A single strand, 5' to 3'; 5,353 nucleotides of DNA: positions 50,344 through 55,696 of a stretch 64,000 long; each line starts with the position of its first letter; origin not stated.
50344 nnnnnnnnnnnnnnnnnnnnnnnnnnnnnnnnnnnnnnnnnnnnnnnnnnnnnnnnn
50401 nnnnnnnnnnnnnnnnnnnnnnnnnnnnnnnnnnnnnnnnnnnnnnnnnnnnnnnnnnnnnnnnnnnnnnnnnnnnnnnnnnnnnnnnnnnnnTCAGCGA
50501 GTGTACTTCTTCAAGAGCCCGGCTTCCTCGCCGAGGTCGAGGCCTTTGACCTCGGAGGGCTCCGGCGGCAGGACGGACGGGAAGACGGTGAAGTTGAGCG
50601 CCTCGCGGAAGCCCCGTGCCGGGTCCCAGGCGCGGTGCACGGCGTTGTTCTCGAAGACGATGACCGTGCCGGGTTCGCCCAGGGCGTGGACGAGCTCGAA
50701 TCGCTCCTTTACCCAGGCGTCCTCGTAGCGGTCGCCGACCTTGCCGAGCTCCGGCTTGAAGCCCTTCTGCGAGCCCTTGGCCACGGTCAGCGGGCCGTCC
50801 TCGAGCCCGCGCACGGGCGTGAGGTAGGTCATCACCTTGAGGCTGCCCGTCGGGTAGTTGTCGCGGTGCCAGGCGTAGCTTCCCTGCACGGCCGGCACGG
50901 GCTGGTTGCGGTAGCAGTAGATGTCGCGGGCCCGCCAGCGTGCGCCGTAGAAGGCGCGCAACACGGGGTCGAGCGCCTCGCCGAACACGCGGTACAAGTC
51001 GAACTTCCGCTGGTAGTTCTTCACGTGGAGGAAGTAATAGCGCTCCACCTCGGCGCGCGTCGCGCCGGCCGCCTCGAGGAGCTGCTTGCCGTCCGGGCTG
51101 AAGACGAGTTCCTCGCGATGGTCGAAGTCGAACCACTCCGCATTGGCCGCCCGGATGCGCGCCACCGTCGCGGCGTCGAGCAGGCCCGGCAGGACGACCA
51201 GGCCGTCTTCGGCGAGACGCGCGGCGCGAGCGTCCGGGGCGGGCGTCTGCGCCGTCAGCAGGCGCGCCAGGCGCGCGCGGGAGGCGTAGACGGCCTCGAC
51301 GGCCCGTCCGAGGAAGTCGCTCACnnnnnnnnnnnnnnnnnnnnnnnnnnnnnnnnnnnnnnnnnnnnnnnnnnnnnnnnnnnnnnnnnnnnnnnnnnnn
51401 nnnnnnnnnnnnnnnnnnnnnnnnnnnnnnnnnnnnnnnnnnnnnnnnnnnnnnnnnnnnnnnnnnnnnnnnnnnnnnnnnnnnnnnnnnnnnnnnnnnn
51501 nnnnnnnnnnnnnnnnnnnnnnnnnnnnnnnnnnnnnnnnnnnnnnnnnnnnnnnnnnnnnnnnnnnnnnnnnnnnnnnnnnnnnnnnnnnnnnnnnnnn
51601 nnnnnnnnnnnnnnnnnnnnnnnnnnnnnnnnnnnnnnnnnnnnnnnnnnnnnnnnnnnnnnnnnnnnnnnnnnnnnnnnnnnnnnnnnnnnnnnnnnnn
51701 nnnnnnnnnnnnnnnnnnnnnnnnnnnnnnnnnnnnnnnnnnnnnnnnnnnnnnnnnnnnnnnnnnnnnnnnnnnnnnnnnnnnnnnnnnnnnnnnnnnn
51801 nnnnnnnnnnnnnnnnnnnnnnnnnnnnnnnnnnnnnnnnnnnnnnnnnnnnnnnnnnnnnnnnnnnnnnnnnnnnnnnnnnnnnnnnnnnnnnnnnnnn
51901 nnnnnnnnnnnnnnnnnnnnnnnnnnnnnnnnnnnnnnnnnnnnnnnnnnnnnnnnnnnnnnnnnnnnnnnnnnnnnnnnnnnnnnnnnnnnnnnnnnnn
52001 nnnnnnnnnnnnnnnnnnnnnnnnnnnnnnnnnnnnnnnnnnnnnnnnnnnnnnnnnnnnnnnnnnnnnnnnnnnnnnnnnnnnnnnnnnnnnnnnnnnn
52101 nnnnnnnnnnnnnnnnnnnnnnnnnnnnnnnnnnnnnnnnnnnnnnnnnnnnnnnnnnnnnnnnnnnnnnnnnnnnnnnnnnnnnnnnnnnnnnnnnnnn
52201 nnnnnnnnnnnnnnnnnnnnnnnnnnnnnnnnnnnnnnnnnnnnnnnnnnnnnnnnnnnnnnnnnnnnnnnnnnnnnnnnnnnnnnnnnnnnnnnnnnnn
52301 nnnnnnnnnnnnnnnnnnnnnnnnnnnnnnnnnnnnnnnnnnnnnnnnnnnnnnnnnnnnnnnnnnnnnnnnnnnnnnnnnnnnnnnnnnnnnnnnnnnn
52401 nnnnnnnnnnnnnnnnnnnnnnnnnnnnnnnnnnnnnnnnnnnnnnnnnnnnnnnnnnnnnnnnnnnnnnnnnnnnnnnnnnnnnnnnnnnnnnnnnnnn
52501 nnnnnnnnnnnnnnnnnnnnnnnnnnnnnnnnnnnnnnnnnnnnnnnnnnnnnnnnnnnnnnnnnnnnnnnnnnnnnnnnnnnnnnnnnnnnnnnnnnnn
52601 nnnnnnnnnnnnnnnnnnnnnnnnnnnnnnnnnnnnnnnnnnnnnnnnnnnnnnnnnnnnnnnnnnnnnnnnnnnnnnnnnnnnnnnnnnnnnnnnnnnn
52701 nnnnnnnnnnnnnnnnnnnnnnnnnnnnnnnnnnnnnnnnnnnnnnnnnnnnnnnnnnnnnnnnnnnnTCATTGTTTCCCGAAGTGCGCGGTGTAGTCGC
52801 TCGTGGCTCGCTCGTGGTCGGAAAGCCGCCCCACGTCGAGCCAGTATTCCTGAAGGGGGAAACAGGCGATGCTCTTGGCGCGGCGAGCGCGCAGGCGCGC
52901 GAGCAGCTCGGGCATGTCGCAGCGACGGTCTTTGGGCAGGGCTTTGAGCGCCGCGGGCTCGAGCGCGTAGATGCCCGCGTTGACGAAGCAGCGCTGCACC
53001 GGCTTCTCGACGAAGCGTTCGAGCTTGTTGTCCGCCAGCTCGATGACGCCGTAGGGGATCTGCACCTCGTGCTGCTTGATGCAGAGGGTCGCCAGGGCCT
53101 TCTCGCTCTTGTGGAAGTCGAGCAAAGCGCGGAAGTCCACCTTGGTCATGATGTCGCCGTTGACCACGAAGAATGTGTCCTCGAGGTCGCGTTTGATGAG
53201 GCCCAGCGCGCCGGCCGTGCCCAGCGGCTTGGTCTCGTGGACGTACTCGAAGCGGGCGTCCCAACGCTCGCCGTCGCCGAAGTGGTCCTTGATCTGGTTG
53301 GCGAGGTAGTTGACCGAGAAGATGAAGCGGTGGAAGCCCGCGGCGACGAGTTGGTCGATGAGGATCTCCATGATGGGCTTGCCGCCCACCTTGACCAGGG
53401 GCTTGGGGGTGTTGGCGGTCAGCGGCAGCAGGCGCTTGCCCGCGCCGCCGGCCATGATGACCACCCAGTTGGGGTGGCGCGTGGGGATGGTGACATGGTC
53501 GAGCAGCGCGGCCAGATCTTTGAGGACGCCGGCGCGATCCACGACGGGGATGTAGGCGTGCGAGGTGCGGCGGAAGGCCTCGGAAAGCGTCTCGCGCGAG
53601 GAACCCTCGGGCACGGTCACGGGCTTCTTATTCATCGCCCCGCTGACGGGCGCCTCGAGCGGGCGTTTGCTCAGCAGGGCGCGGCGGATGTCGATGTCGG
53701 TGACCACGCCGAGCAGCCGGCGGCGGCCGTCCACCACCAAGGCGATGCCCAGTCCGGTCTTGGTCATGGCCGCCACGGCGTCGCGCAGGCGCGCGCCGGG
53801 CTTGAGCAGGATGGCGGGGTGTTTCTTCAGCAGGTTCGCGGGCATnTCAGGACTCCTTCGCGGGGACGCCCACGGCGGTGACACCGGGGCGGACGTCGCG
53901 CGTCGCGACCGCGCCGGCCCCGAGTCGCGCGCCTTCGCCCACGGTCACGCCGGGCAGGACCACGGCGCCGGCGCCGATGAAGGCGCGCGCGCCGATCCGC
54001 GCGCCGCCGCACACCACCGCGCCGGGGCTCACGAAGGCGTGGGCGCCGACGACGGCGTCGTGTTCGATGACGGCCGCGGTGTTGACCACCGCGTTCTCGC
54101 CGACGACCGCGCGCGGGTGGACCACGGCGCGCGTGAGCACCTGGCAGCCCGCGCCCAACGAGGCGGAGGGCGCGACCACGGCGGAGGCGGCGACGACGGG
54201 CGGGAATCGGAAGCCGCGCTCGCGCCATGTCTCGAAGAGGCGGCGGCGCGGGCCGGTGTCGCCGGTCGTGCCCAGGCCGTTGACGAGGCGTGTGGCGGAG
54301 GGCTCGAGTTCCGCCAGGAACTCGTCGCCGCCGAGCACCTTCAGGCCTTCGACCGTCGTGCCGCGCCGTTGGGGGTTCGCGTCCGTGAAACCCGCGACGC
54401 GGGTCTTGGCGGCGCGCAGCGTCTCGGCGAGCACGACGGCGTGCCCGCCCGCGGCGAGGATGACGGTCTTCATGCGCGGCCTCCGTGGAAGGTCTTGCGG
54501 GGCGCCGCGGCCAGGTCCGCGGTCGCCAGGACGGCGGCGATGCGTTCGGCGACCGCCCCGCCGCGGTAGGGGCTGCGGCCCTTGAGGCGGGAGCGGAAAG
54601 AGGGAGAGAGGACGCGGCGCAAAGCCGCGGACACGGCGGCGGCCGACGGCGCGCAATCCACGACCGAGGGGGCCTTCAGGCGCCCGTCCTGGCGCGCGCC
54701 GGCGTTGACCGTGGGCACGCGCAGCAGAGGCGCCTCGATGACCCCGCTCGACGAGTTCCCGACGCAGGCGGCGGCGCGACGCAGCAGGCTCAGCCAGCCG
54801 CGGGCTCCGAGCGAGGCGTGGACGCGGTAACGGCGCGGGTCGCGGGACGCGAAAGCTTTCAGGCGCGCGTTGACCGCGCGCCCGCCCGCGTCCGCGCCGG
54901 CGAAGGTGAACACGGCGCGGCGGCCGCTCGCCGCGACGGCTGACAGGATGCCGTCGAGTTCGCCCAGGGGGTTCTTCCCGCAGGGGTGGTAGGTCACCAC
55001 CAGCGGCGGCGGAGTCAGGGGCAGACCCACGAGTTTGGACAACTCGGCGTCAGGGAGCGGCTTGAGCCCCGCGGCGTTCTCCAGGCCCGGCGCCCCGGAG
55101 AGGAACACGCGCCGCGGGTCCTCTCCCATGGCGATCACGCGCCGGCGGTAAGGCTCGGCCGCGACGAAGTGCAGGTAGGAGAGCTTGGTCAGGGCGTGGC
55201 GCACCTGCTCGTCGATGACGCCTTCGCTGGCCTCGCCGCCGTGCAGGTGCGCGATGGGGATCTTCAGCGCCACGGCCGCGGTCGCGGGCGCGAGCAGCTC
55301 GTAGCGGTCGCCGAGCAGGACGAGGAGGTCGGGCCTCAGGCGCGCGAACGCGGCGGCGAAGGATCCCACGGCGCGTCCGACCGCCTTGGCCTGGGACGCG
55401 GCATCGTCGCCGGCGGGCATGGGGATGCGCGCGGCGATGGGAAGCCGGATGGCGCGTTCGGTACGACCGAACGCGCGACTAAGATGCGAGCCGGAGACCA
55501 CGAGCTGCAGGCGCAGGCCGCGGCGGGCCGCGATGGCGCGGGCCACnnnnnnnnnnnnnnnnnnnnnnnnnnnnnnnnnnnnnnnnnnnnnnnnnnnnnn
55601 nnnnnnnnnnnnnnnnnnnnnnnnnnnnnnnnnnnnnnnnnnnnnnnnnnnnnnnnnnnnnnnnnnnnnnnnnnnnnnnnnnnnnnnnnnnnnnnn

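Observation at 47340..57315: Two nonulosonic-acid synthase/CMP-transferase fusion proteins with swapped domain order in one operon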

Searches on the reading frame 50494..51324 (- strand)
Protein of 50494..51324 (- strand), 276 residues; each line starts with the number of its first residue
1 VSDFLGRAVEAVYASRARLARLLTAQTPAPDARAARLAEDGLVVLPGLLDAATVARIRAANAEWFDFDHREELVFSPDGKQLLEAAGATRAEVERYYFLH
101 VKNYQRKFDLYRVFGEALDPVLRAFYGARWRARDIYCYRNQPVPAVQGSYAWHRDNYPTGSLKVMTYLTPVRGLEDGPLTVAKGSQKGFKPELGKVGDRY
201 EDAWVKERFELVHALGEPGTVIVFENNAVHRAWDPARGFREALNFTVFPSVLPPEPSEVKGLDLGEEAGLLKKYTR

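Call 8: search_protein_families(library=pfam, proteins=[window:50494-51324:-], max_evalue=0.001)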
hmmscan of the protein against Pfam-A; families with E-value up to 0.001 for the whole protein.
window:50494-51324:- (276 aa): 1 family
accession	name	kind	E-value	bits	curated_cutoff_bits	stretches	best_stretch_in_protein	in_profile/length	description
PF05721.19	PhyH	-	1.6e-10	42.1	22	1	39-232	3-202/213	Phytanoyl-CoA dioxygenase (PhyH)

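Call 56: search_protein_families(library=ncbifam, proteins=[window:50494-51324:-], max_evalue=1e-10)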
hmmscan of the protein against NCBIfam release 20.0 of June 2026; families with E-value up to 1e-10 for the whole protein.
window:50494-51324:- (276 aa): 0 families

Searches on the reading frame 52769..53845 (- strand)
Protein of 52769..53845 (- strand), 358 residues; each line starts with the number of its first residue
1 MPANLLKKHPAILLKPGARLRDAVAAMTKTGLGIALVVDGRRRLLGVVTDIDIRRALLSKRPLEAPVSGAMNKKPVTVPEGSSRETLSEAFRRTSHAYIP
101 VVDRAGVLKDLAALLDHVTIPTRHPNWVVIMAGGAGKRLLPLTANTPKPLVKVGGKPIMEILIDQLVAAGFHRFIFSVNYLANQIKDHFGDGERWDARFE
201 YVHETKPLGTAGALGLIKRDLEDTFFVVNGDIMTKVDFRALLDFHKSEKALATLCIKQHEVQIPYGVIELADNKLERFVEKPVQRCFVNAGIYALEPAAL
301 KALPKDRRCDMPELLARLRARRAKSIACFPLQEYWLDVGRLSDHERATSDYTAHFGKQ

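Call 8: search_protein_families(library=pfam, proteins=[window:52769-53845:-], max_evalue=0.001)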
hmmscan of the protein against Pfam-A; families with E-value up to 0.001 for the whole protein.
window:52769-53845:- (358 aa): 3 families
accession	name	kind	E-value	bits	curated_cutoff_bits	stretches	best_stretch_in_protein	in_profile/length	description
PF00483.29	NTP_transferase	-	2.6e-42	145.5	21.2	1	129-352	3-243/245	Nucleotidyl transferase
PF00571.33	CBS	-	9e-15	55.2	24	2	9-58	7-56/57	CBS domain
PF12804.13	NTP_transf_3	-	1.9e-09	38.3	27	1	128-261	1-127/160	MobA-like NTP transferase domain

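Call 10: search_protein_families(library=ncbifam, proteins=[window:52769-53845:-], max_evalue=0.00001)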
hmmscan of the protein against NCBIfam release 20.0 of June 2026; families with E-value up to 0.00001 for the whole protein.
window:52769-53845:- (358 aa): 28 families (the best 25 are shown)
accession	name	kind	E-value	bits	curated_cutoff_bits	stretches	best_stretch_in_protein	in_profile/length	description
TIGR03992.1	Arch_glmU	subfamily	2e-42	145.5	292.1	1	128-340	3-216/393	bifunctional sugar-1-phosphate nucleotidylyltransferase/acetyltransferase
NF052502.1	man1P_GTase_Rv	exception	1.3e-40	139.3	440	1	129-351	4-230/352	mannose-1-phosphate guanylyltransferase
NF045761.1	NAMPUrTaseMurU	equivalog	3.7e-36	125.1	250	1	129-342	4-218/226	N-acetylmuramate alpha-1-phosphate uridylyltransferase MurU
NF041313.1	UDPGP_AglF_Halo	equivalog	4.3e-30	104.9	400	1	129-347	4-230/234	UTP--glucose-1-phosphate uridylyltransferase AglF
TIGR01208.1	rmlA_long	equivalog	3.7e-24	85.3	320.25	1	129-343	3-226/353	glucose-1-phosphate thymidylyltransferase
NF049965.1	GlMnHpPGnyltfHddC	equivalog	6.3e-24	84.8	300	1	129-346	4-216/221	D-glycero-D-manno-heptose 1-phosphate guanosyltransferase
TIGR02623.1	G1P_cyt_trans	equivalog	1.5e-23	83.6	300.25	2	208-346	104-240/255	glucose-1-phosphate cytidylyltransferase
NF041173.1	Sug_nt_acttase_Thmprot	equivalog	2e-18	66.5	600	1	128-340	3-216/405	bifunctional sugar-1-phosphate nucleotidylyltransferase/acetyltransferase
TIGR02091.1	glgC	equivalog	6.2e-18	65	424.9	1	128-344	3-252/364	glucose-1-phosphate adenylyltransferase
NF003670.0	PRK05293.1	equivalog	1.2e-14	54.1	470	2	224-351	120-258/382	glucose-1-phosphate adenylyltransferase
NF002023.0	PRK00844.1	subfamily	1.3e-14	53.9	458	1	129-284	10-183/408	glucose-1-phosphate adenylyltransferase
NF001947.0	PRK00725.1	subfamily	7.3e-14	51.3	470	1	127-285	18-196/426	glucose-1-phosphate adenylyltransferase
NF045697.1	MurNAcPUrMurU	equivalog_domain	2e-13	50.3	370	1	130-340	2-217/229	N-acetylmuramate alpha-1-phosphate uridylyltransferase MurU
NF010934.1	PRK14354.1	equivalog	9e-13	47.5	450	1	128-281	2-152/447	bifunctional UDP-N-acetylglucosamine diphosphorylase/glucosamine-1-phosphate N-acetyltransferase GlmU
TIGR01173.1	glmU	equivalog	8.5e-12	44.6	366.85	1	128-302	3-179/452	bifunctional UDP-N-acetylglucosamine diphosphorylase/glucosamine-1-phosphate N-acetyltransferase GlmU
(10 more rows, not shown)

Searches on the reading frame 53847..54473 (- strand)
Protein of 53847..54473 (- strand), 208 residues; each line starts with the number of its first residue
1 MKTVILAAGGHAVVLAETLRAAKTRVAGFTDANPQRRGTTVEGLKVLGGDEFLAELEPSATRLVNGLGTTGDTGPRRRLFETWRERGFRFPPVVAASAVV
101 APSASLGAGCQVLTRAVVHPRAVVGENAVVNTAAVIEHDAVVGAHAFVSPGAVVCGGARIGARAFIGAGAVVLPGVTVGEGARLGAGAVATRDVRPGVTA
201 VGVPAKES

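Call 8: search_protein_families(library=pfam, proteins=[window:53847-54473:-], max_evalue=0.001)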
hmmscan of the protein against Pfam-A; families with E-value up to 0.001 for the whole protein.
window:53847-54473:- (208 aa): 4 families
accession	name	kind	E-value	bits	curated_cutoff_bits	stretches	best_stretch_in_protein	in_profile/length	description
PF00132.30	Hexapep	-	5e-18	64.4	27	2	157-189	1-33/36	Bacterial transferase hexapeptide (six repeats)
PF17836.7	PglD_N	-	2.4e-08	34.8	23.4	1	4-69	3-67/78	PglD N-terminal domain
PF14602.12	Hexapep_2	-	1.3e-07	31.6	27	1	158-191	2-33/34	Hexapeptide repeat of succinyl-transferase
PF25084.1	LbH_EIF2B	-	5.6e-07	30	54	1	95-183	19-104/105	EIF2B subunit epsilon LbH domain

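Call 10: search_protein_families(library=ncbifam, proteins=[window:53847-54473:-], max_evalue=0.00001)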
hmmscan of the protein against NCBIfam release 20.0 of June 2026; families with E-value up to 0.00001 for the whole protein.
window:53847-54473:- (208 aa): 24 families
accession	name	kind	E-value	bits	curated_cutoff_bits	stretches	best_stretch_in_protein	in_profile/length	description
TIGR03570.1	NeuD_NnaD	subfamily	7.2e-63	211.8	160.8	1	3-206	2-202/202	NeuD/PglB/VioB family sugar acetyltransferase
NF002060.0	PRK00892.1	subfamily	9.1e-16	57.9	207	2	131-195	105-169/345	UDP-3-O-(3-hydroxymyristoyl)glucosamine N-acyltransferase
TIGR01853.1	lipid_A_lpxD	equivalog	9.7e-12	44.5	242.5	2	132-195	97-160/325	UDP-3-O-(3-hydroxymyristoyl)glucosamine N-acyltransferase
TIGR03532.1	DapD_Ac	equivalog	1.5e-11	44.4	231.75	1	97-206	92-209/231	2,3,4,5-tetrahydropyridine-2,6-dicarboxylate N-acetyltransferase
NF041874.1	EPS_EpsC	equivalog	2.1e-11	43.8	150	1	159-206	115-162/168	serine O-acetyltransferase EpsC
TIGR01172.1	cysE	equivalog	4.5e-10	39.8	210.65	1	159-206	115-162/162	serine O-acetyltransferase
NF003657.0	PRK05289.1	equivalog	1.4e-09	37.5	226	2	94-155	6-67/264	acyl-ACP--UDP-N-acetylglucosamine O-acyltransferase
TIGR01852.1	lipid_A_lpxA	equivalog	5e-09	35.8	231.05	1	123-205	103-185/254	acyl-ACP--UDP-N-acetylglucosamine O-acyltransferase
TIGR03308.1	phn_thr-fam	hypoth_equivalog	7e-09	35.8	201.65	1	159-206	110-157/204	phosphonate metabolim protein, transferase hexapeptide repeat family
NF007076.0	PRK09527.1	equivalog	1.1e-08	34.8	347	1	158-206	132-180/203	galactoside O-acetyltransferase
NF050158.1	CarbAnhydGPos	equivalog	1.3e-08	34.7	250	0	157-206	87-138/172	gamma carbonic anhydrase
NF000490.1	chloram_CatB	equivalog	2.6e-08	33.4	350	1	158-207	111-160/210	type B chloramphenicol O-acetyltransferase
NF058585.1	HptprglPActTf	PfamEq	4.6e-08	32.8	300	1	123-206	73-155/172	heptaprenylglyceryl phosphate O-acetyltransferase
NF052502.1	man1P_GTase_Rv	exception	4.8e-08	32.2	440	1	94-181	261-345/352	mannose-1-phosphate guanylyltransferase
NF007797.0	PRK10502.1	subfamily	8.5e-08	32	192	1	155-206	123-174/183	WcaF family extracellular polysaccharide biosynthesis acetyltransferase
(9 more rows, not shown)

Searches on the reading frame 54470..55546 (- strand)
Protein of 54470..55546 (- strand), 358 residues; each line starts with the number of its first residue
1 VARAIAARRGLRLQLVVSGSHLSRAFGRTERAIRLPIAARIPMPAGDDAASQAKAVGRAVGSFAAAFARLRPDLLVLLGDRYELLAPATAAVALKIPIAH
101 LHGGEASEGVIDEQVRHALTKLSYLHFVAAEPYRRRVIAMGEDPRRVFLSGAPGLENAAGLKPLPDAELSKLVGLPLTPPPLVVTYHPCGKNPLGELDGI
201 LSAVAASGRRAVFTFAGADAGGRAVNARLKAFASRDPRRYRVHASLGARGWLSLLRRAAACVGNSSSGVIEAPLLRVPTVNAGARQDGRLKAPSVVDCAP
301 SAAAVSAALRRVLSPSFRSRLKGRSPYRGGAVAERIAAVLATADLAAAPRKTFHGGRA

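Call 8: search_protein_families(library=pfam, proteins=[window:54470-55546:-], max_evalue=0.001)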
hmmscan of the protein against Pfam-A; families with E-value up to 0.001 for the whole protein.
window:54470-55546:- (358 aa): 1 family
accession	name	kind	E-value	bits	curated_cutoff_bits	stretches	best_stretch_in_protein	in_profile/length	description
PF02350.25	Epimerase_2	-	3.2e-66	224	30.6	1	4-340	2-346/347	UDP-N-acetylglucosamine 2-epimerase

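Call 10: search_protein_families(library=ncbifam, proteins=[window:54470-55546:-], max_evalue=0.00001)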
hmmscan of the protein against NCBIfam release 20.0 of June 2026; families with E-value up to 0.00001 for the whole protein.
window:54470-55546:- (358 aa): 2 families
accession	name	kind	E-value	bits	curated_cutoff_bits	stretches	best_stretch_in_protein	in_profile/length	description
TIGR03568.1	NeuC_NnaA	equivalog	2.1e-97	326.3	235.9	1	2-340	20-365/365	UDP-N-acetylglucosamine 2-epimerase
TIGR00236.1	wecB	equivalog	6.2e-07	28.9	210.15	1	5-151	23-170/366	non-hydrolyzing UDP-N-acetylglucosamine 2-epimerase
